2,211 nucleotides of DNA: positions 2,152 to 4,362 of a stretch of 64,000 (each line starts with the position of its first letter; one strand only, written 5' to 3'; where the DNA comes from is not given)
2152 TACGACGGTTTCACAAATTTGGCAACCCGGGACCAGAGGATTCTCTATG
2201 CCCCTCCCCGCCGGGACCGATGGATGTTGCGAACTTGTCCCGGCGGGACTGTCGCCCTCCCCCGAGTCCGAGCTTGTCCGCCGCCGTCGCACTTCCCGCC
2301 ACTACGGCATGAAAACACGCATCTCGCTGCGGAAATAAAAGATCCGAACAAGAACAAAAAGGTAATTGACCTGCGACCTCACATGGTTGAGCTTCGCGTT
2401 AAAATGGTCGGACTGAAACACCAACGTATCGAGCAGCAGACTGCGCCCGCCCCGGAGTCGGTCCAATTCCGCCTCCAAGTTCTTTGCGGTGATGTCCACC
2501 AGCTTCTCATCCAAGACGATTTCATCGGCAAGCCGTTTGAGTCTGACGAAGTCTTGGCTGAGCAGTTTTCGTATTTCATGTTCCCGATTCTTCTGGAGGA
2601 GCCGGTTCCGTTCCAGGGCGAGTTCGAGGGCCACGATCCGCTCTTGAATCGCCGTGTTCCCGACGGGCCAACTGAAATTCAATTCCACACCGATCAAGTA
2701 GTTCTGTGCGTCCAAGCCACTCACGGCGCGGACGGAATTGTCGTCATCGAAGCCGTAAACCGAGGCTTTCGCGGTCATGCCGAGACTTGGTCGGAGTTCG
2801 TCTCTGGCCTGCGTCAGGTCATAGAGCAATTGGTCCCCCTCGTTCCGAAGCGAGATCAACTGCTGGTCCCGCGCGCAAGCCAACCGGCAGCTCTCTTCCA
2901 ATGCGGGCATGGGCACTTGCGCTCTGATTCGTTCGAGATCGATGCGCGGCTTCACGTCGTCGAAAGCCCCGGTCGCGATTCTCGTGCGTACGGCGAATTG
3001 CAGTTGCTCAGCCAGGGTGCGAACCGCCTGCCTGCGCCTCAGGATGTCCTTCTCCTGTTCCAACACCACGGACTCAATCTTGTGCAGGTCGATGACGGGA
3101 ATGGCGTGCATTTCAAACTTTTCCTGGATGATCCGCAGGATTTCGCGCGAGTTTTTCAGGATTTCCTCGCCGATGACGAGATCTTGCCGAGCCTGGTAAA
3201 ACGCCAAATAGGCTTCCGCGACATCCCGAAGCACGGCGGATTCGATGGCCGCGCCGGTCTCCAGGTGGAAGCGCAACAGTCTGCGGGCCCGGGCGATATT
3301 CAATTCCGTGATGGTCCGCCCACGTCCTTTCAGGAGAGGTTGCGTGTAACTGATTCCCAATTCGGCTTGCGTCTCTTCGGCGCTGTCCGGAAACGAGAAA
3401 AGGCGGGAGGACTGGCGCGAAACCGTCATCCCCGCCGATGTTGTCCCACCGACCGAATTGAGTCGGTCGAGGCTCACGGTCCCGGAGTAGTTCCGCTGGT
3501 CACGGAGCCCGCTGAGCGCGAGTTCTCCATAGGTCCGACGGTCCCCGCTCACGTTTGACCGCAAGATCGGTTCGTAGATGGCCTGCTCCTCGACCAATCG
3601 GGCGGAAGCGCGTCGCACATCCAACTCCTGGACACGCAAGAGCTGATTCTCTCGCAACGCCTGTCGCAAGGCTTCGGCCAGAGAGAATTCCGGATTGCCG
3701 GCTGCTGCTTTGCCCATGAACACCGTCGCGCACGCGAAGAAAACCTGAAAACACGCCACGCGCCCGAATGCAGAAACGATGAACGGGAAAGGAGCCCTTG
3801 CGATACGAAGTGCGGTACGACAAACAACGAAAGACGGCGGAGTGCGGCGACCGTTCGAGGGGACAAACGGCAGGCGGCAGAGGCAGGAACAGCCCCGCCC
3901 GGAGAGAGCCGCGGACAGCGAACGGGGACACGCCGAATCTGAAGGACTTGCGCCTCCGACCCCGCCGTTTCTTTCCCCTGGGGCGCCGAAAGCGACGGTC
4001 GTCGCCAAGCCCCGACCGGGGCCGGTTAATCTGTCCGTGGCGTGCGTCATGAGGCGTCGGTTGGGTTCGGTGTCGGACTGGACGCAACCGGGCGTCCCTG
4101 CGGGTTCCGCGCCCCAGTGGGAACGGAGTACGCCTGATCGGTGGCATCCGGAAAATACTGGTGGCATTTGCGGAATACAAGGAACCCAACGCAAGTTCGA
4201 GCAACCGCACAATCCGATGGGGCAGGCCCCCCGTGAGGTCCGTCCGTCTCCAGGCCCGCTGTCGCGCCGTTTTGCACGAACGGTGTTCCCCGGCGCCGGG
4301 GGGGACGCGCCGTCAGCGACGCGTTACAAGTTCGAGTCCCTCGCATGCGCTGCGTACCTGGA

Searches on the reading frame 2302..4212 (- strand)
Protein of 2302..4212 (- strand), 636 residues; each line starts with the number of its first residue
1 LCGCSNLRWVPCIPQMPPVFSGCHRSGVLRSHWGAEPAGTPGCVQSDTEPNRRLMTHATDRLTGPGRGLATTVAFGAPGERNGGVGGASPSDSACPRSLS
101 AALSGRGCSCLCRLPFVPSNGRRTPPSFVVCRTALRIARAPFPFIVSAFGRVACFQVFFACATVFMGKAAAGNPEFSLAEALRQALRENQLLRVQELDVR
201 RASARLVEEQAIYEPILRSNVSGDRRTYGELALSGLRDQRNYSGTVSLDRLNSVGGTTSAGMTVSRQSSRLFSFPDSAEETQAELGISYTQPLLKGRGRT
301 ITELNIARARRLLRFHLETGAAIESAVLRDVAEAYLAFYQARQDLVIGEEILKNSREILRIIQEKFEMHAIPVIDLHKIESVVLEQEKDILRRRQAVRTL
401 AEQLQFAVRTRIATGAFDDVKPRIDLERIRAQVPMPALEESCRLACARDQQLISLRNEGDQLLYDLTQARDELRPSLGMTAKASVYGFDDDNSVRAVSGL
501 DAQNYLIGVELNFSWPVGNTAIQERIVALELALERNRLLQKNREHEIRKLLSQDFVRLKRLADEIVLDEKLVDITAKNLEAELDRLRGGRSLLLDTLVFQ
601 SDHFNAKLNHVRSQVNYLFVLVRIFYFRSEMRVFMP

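Call 10: search_protein_families(library=ncbifam, max_evalue=1, proteins=[window:2302-4212:-])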
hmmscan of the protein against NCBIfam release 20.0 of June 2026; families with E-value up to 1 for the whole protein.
window:2302-4212:- (636 aa): 2 families
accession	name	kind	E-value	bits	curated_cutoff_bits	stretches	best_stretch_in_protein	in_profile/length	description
TIGR01844.1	type_I_sec_TolC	subfamily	1.5e-13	50.6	225.15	1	276-626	64-395/414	TolC family outer membrane protein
TIGR01845.1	outer_NodT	subfamily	0.036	12.9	210.05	0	324-405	164-245/460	efflux transporter outer membrane subunit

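Call 11: search_protein_families(library=pfam, max_evalue=0.1, proteins=[window:2302-4212:-])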
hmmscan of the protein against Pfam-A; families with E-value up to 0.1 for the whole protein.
window:2302-4212:- (636 aa): 1 family
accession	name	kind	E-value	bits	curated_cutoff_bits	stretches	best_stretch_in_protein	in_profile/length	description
PF02321.23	OEP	-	1.6e-21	77.4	22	2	439-618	2-176/187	Outer membrane efflux protein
